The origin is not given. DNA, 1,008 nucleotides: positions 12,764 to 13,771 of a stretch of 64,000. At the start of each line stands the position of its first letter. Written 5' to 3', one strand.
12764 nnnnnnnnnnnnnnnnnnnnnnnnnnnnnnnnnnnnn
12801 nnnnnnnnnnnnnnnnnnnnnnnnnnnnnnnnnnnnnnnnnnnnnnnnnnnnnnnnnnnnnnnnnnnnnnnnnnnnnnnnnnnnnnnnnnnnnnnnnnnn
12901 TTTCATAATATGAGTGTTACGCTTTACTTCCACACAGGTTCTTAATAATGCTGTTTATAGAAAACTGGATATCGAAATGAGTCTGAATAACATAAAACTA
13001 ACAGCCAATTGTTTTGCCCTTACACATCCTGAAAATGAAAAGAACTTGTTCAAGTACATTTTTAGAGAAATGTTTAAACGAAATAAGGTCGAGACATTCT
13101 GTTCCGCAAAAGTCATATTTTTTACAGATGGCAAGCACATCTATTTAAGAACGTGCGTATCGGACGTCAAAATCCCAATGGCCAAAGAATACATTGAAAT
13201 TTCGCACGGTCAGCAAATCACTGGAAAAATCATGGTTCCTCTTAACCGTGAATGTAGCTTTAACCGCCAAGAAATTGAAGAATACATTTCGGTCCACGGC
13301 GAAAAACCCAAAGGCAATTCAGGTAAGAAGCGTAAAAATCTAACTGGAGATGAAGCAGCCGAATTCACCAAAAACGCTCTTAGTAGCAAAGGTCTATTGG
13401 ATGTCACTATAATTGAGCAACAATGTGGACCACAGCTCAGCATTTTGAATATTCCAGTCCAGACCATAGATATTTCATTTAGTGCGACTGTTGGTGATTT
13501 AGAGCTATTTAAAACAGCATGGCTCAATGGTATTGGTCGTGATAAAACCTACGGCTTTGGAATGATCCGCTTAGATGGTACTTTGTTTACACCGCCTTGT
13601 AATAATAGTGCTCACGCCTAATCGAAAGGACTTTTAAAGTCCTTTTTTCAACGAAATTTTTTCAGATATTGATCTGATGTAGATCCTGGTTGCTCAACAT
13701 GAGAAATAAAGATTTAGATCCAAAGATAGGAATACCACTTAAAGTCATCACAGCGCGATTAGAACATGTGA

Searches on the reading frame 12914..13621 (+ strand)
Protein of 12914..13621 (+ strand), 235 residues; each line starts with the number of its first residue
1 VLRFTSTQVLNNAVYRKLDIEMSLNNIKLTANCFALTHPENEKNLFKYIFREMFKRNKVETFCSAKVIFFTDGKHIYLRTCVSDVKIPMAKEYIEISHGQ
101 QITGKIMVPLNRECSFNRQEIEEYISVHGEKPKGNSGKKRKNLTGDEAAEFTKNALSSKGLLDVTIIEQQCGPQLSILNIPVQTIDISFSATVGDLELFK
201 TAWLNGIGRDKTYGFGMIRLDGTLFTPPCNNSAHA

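Call 50: search_protein_families(library=pfam, proteins=[window:12914-13621:+], max_evalue=0.01)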
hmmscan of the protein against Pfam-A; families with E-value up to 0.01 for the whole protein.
window:12914-13621:+ (235 aa): 1 family
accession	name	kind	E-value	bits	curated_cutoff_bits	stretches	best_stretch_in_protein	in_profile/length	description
PF08798.16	CRISPR_assoc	-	5.7e-06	27.1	25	1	179-220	180-221/223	CRISPR associated protein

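Call 53: search_solved_structures(query=window:12977-13618:+, max_evalue=10, show_alignments=2)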
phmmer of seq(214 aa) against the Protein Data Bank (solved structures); distinct sequences matched with E-value up to 10: 11.
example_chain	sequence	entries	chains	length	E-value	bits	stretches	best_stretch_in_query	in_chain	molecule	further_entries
5u07_A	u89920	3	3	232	0.085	16.1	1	167-199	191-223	CRISPR-associated protein, Cse3 family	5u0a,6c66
5lem_A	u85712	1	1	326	0.22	14.7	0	85-148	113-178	DD_Off7_11_3G124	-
4z68_A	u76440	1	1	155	0.29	14.3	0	78-109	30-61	Tankyrase-2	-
9qfc_A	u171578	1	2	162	0.34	14.1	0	77-109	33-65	Poly [ADP-ribose] polymerase tankyrase-2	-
5bxo_A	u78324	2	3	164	0.35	14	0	78-109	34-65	Tankyrase-2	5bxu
3twr_A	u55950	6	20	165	0.36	14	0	77-109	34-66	Tankyrase-2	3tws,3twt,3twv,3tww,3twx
3twu_A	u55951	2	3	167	0.37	14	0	76-109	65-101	Tankyrase-2 | Poly [ADP-ribose] polymerase tankyrase-2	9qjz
3twq_A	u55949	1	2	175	0.4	13.9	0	77-109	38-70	Tankyrase-2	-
5yhx_A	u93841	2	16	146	0.7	13.1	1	35-84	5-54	Zinc transport transcriptional regulator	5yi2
5jhq_A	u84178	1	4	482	1.1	12.4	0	76-108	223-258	Tankyrase-1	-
6fi9_A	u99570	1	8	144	1.3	12.2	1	35-77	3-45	Transcriptional regulator ZitR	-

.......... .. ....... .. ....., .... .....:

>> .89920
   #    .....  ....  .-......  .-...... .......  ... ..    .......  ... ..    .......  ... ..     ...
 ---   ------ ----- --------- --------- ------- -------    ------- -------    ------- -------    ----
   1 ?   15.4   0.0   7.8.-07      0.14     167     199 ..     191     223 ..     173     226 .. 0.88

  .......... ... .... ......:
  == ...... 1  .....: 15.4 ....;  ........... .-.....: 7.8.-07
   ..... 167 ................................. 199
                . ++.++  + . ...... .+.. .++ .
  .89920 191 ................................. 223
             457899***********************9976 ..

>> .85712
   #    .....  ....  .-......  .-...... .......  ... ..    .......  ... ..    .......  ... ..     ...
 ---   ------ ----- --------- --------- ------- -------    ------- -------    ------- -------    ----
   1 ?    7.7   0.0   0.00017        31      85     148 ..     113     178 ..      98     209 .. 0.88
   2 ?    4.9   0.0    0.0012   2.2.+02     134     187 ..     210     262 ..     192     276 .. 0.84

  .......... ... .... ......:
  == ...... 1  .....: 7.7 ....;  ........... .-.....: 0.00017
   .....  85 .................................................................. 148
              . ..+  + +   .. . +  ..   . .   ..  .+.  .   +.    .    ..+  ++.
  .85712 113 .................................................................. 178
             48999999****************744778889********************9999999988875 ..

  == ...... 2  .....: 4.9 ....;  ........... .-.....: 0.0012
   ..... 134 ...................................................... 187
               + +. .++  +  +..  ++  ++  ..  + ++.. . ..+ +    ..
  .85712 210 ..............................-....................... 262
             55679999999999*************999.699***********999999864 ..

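Call 54: find_homologous_proteins(query=window:12977-13618:+)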
Query seq(214 aa) (214 aa): 7 proteins with E <= 0.001 among 53 candidates.
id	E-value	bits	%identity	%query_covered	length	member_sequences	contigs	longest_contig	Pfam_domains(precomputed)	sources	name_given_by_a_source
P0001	1.8e-137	474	98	100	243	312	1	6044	-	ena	-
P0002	1.2e-108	380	81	97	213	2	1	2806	PF08798.17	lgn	-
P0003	2.8e-76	274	60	98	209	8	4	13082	PF08798.17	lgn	-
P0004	4.4e-76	273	58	98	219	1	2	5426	-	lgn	-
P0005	1.2e-73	266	57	98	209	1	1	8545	PF08798.17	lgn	-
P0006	2.5e-50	189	63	66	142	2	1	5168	PF08798.17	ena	-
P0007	1.9e-15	75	33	72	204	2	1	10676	PF08798.17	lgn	-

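Call 56: find_encoding_contigs(protein=P0003, flank=10000, max_places=4)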
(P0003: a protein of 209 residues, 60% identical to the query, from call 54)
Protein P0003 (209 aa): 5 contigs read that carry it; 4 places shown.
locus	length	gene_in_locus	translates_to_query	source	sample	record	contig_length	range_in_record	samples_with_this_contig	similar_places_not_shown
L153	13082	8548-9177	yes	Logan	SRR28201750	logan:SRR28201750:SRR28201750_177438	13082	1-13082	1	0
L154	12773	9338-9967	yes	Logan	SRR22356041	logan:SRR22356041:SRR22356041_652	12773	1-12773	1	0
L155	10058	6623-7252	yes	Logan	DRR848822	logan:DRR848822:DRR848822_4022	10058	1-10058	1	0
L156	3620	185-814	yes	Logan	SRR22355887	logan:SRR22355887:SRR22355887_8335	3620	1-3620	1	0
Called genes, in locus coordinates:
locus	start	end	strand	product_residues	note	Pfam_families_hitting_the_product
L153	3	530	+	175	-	?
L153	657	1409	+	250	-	-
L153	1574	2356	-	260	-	PF01757:Acyl_transf_3 (faint), PF05857:TraX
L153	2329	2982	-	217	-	-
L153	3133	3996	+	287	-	-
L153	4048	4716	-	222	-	-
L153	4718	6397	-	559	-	PF00176:SNF2-rel_dom, PF00270:DEAD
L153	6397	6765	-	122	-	-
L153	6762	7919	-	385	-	PF10263:SprT-like (weak)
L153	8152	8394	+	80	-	-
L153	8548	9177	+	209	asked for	PF08798:CRISPR_assoc (weak)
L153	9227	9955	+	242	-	-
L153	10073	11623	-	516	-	-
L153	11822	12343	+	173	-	-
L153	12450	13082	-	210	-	?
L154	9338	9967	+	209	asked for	PF08798:CRISPR_assoc (weak)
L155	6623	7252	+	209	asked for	PF08798:CRISPR_assoc (weak)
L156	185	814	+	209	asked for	PF08798:CRISPR_assoc (weak)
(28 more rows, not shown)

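Call 59: search_dna_similar(query=window:12977-13618:+, collection=plasmids, mode=protein, max_rows=40, rows=spread, max_evalue=0.001)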
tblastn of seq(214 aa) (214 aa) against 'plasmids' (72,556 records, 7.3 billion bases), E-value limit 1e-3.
Records with a match: 66; places in all: 67; records where one place covers at least 80% of the query: 65.
Best place of each record, by identity: >=99% 52; 95-99% 9; 90-95% 2; <60% 3.
By first word of the organism name: Acinetobacter 66.
By predicted mobility (MOB-suite, as given by PLSDB): mobilizable 53; non-mobilizable 13.
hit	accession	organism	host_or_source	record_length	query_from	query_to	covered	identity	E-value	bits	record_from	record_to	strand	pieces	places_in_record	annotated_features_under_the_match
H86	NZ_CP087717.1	Acinetobacter pittii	Homo sapiens,pure culture,hydrothorax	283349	1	214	100%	100.0%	6e-143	447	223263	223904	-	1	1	type I-E CRISPR-associated protein Cas6/Cse3/CasE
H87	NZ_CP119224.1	Acinetobacter proteolyticus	Homo sapiens,blood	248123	1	214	100%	100.0%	1e-142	446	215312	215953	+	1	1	type I-E CRISPR-associated protein Cas6/Cse3/CasE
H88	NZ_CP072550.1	Acinetobacter lwoffii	chickens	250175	1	214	100%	100.0%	1e-142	446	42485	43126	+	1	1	type I-E CRISPR-associated protein Cas6/Cse3/CasE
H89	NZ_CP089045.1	Acinetobacter ursingii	Homo sapiens,Genome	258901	1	214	100%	100.0%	1e-142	446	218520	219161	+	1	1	type I-E CRISPR-associated protein Cas6/Cse3/CasE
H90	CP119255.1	Acinetobacter johnsonii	Homo sapiens,blood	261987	1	214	100%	100.0%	1e-142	446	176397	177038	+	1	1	type I-E CRISPR-associated protein Cas6/Cse3/CasE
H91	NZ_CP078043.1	Acinetobacter junii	whole organism,washroom sink in ...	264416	1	214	100%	100.0%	1e-142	446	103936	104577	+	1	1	type I-E CRISPR-associated protein Cas6/Cse3/CasE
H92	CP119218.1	Acinetobacter soli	Homo sapiens,blood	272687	1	214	100%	100.0%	1e-142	446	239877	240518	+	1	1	type I-E CRISPR-associated protein Cas6/Cse3/CasE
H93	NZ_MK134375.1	Acinetobacter baumannii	pig,caecum at slaughter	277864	1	214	100%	100.0%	1e-142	446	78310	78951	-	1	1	type I-E CRISPR-associated protein Cas6/Cse3/CasE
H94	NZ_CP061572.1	Acinetobacter seifertii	Homo sapiens,blood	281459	1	214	100%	100.0%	1e-142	446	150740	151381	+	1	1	type I-E CRISPR-associated protein Cas6/Cse3/CasE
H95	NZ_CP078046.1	Acinetobacter lwoffii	whole organism,bedside rail in hospital ...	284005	1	214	100%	100.0%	1e-142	446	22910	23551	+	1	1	type I-E CRISPR-associated protein Cas6/Cse3/CasE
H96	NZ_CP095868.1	Acinetobacter nosocomialis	Homo sapiens,sputamentum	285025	1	214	100%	100.0%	1e-142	446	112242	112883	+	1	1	type I-E CRISPR-associated protein Cas6/Cse3/CasE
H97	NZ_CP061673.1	Acinetobacter seifertii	Homo sapiens,blood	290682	1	214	100%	100.0%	1e-142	446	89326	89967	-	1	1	type I-E CRISPR-associated protein Cas6/Cse3/CasE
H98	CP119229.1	Acinetobacter soli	Homo sapiens,blood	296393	1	214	100%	100.0%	1e-142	446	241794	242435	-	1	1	type I-E CRISPR-associated protein Cas6/Cse3/CasE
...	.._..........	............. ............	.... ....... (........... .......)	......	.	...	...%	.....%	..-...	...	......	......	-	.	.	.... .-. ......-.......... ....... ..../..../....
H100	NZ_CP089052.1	Acinetobacter ursingii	Homo sapiens,Genome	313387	1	214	100%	100.0%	1e-142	446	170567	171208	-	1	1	type I-E CRISPR-associated protein Cas6/Cse3/CasE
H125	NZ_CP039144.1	Acinetobacter sp. 10FS3-1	pig,feces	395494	15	200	87%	26.8%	1e-6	55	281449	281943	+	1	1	type I-E CRISPR-associated protein Cas6/Cse3/CasE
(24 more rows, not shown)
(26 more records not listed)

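Call 65: predict_structure(alignment_id=A5)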
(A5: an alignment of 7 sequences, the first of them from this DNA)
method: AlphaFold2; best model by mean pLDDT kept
length: 214 residues; sequences in the alignment: 7
mean_pLDDT: 70.0   pTM: 0.61
mean pLDDT of the five models: 70.0, 61.7, 56.0, 52.5, 51.6
residues with pLDDT >= 90: 26; 70-90: 80; 50-70: 90; < 50: 18
segments of 3 or more residues with pLDDT < 50: 1-4, 188-193, 209-214
pLDDT, mean of each block of 10 residues (from residue 1): 52 68 73 70 59 59 61 81 82 58 78 57 82 89 94 68 87 87 61 61 57 35
secondary structure, 60 per line:
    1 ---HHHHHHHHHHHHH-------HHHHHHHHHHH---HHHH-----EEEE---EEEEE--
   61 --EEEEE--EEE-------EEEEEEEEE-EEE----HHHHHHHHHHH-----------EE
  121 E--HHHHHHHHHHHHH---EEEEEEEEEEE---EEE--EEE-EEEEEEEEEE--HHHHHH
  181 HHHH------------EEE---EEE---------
elements in order: H4-16 H24-34 H38-41 E47-50 E54-58 E63-67 E70-72 E80-88 E90-92 H97-107 E119-121 H124-136 E140-150 E154-156 E159-161 E163-172 H175-184 E197-199 E203-205

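Call 66: find_encoding_contigs(protein=P0007, flank=10000, max_places=3)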
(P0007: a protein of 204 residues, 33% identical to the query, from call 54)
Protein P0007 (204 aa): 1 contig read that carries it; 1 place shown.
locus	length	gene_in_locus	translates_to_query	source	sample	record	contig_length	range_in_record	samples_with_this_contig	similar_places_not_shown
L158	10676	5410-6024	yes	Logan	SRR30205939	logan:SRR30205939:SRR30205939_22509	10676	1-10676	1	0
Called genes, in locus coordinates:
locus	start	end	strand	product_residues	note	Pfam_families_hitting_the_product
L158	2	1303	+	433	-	?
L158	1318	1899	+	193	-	-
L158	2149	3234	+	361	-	PF01507:PAPS_reduct (weak)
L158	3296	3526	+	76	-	-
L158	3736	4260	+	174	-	-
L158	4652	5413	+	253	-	-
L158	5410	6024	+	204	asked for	PF08798:CRISPR_assoc (weak)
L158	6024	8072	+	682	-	PF00270:DEAD (faint), PF13307:Helicase_C_2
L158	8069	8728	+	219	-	PF27782:Csf3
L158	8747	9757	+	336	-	PF03787:RAMPs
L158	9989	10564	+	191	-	-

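Call 68: fold_search(model_id=the predicted structure, library=pdb)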
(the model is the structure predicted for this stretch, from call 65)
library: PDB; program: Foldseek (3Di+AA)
matches with E <= 10: 650; with E <= 0.001: 8
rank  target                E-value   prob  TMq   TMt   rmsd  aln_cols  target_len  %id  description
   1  2y9h_M                8.8e-05  1.00  0.40  0.43   9.8       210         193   14  Structure A of CRISPR endoribonuclease Cse3 bound to 19 nt RNA (released 2011-05-18)
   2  2y9h_C                8.8e-05  1.00  0.39  0.40   9.1       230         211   12  Structure A of CRISPR endoribonuclease Cse3 bound to 19 nt RNA (released 2011-05-18)
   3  2y9h_G                9.8e-05  1.00  0.40  0.42   9.9       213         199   13  Structure A of CRISPR endoribonuclease Cse3 bound to 19 nt RNA (released 2011-05-18)
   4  3qrq_A                3.2e-04  1.00  0.38  0.40   5.9       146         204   16  Structure of Thermus Thermophilus Cse3 bound to an RNA representing a pre-cleavage complex (released 2011-05-25)
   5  3qrp_A                3.8e-04  1.00  0.39  0.39   7.1       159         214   15  Structure of Thermus Thermophilus Cse3 bound to an RNA representing a product mimic complex (released 2011-05-25)
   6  2y8y_A                4.0e-04  1.00  0.41  0.43   9.7       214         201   14  Structure B of CRISPR endoribonuclease Cse3 bound to 19 nt RNA (released 2011-05-18)
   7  2y9h_K                4.2e-04  1.00  0.36  0.40   6.3       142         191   17  Structure A of CRISPR endoribonuclease Cse3 bound to 19 nt RNA (released 2011-05-18)
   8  4dzd                  4.5e-04  1.00  0.38  0.41   8.1       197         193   14  Crystal structure of the CRISPR-associated protein Cas6e from Escherichia coli str. K-12 (released 2013-03-06)
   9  2y8w_A                1.0e-03  1.00  0.38  0.38   6.0       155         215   16  Structure of CRISPR endoribonuclease Cse3 bound to 20 nt RNA (released 2011-05-18)
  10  4tvx_M                1.4e-03  1.00  0.41  0.44   7.7       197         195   15  Crystal structure of the E. coli CRISPR RNA-guided surveillance complex, Cascade (released 2014-08-13)
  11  5cd4_A                1.6e-03  1.00  0.38  0.41   6.6       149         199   15  The Type IE CRISPR Cascade complex from E. coli, with two assemblies in the asymmetric unit arranged back-to-back (released 2015-08-26)
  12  4u7u_D                1.8e-03  1.00  0.38  0.42   6.0       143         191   16  Crystal structure of RNA-guided immune Cascade complex from E.coli (released 2014-08-27)
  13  2y9h_A                1.9e-03  1.00  0.40  0.40   9.9       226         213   12  Structure A of CRISPR endoribonuclease Cse3 bound to 19 nt RNA (released 2011-05-18)
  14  2y9h_E                2.7e-03  0.99  0.39  0.39   9.7       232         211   11  Structure A of CRISPR endoribonuclease Cse3 bound to 19 nt RNA (released 2011-05-18)
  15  2y9h_I                2.9e-03  1.00  0.40  0.43   9.5       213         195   14  Structure A of CRISPR endoribonuclease Cse3 bound to 19 nt RNA (released 2011-05-18)
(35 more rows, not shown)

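Call 84: find_related_loci(query=A5, collection=metagenome_contigs, flank=10000)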
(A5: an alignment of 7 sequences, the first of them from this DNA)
Query A5 (214 aa) in metagenome_contigs; peptide patterns used: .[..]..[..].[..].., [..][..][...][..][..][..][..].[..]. (x = any residue, [..] = any of these).
283 stretches matched a pattern; 10 encode a relative of the query (tblastn E <= 1e-3); 10 distinct loci.
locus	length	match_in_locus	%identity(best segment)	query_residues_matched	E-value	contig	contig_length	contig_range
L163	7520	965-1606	100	1-214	6e-148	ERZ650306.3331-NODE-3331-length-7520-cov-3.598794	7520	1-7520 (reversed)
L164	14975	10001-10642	100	1-214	1e-147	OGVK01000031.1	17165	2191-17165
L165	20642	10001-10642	99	1-214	2e-146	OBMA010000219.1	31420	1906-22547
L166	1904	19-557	100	35-214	4e-101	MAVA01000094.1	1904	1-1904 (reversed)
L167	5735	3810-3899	57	171-200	4e-7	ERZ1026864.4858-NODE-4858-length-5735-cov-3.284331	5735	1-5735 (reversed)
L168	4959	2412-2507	53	169-200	6e-7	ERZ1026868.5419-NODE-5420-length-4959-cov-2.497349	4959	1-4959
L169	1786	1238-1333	53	169-200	8e-7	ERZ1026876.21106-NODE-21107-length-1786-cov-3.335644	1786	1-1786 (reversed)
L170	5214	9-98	57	171-200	1e-6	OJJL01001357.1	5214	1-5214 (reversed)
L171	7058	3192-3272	63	171-197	9e-6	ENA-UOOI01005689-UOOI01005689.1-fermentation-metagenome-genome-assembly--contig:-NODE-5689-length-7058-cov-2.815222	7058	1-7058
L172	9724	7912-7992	59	171-197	2e-5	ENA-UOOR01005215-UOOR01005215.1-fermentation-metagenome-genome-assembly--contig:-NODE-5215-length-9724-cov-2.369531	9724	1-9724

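Call 85: find_encoding_contigs(protein=P0002, flank=10000, max_places=4)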
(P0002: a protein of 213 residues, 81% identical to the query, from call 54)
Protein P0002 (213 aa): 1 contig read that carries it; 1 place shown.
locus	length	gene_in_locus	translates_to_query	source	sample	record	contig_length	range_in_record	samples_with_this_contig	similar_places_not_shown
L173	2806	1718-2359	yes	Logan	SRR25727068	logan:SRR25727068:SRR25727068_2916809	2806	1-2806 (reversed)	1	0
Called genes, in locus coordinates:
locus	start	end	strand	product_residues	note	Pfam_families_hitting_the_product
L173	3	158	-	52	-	?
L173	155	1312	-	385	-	PF10263:SprT-like (weak)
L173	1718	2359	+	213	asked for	PF08798:CRISPR_assoc (weak)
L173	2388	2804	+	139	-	?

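Call 86: find_encoding_contigs(protein=P0006, flank=10000, max_places=4)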
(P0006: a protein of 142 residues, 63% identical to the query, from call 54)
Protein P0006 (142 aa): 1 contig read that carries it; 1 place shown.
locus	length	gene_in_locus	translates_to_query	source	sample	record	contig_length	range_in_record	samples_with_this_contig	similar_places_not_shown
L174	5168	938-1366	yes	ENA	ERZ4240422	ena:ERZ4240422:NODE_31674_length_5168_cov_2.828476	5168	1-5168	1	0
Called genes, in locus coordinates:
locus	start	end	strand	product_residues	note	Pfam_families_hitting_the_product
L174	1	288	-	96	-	?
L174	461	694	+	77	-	-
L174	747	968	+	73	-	-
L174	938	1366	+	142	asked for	PF08798:CRISPR_assoc (weak)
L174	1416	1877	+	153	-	-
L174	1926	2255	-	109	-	PF00816:Histone_HNS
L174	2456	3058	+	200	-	-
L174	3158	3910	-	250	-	-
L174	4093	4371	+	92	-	-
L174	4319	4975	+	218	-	-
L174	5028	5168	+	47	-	?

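Call 109: get_annotated_region(hit=H125, flank=12000)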
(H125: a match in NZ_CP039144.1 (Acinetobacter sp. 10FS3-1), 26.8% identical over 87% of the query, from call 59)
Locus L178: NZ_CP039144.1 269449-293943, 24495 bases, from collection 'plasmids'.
description: Acinetobacter sp. 10FS3-1 plasmid p10FS3-1-1, complete sequence
organism: Acinetobacter sp. 10FS3-1 (NCBI taxid 2563897)
taxonomy: Bacteria; Pseudomonadota; Gammaproteobacteria; Moraxellales; Moraxellaceae; Acinetobacter; Acinetobacter sp. 10FS3-1
host: -; source: pig,feces; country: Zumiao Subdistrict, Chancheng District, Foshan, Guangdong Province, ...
typing (MOB-suite, as given by PLSDB): non-mobilizable
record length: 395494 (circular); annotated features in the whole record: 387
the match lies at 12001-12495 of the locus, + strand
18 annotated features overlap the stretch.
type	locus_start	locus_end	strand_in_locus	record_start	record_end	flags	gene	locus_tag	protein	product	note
CDS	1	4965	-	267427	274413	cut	-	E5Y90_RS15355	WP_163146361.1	strawberry notch C-terminal domain-containing protein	-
CDS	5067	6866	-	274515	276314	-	-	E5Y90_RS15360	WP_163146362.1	hypothetical protein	-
CDS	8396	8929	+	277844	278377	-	-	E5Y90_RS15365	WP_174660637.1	hypothetical protein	-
CDS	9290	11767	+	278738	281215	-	-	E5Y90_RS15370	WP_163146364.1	hypothetical protein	-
CDS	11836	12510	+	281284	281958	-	-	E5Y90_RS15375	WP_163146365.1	type I-E CRISPR-associated protein Cas6/Cse3/CasE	-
CDS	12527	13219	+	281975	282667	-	-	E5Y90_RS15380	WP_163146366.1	hypothetical protein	-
CDS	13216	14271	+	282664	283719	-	-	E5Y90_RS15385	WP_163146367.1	RAMP superfamily CRISPR-associated protein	-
CDS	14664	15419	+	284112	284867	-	-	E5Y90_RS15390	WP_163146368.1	hypothetical protein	-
CDS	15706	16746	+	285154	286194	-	-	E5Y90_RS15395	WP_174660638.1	hypothetical protein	-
CDS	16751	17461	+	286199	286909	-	-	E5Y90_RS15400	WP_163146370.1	hypothetical protein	-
CDS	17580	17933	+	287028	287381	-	-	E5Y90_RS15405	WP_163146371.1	hypothetical protein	-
CDS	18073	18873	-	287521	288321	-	-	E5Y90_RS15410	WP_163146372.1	NERD domain-containing protein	-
CDS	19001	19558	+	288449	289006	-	-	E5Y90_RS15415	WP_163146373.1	hypothetical protein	-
CDS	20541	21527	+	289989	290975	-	-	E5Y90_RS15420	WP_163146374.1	hypothetical protein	-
CDS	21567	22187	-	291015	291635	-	-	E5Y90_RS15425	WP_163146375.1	hypothetical protein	-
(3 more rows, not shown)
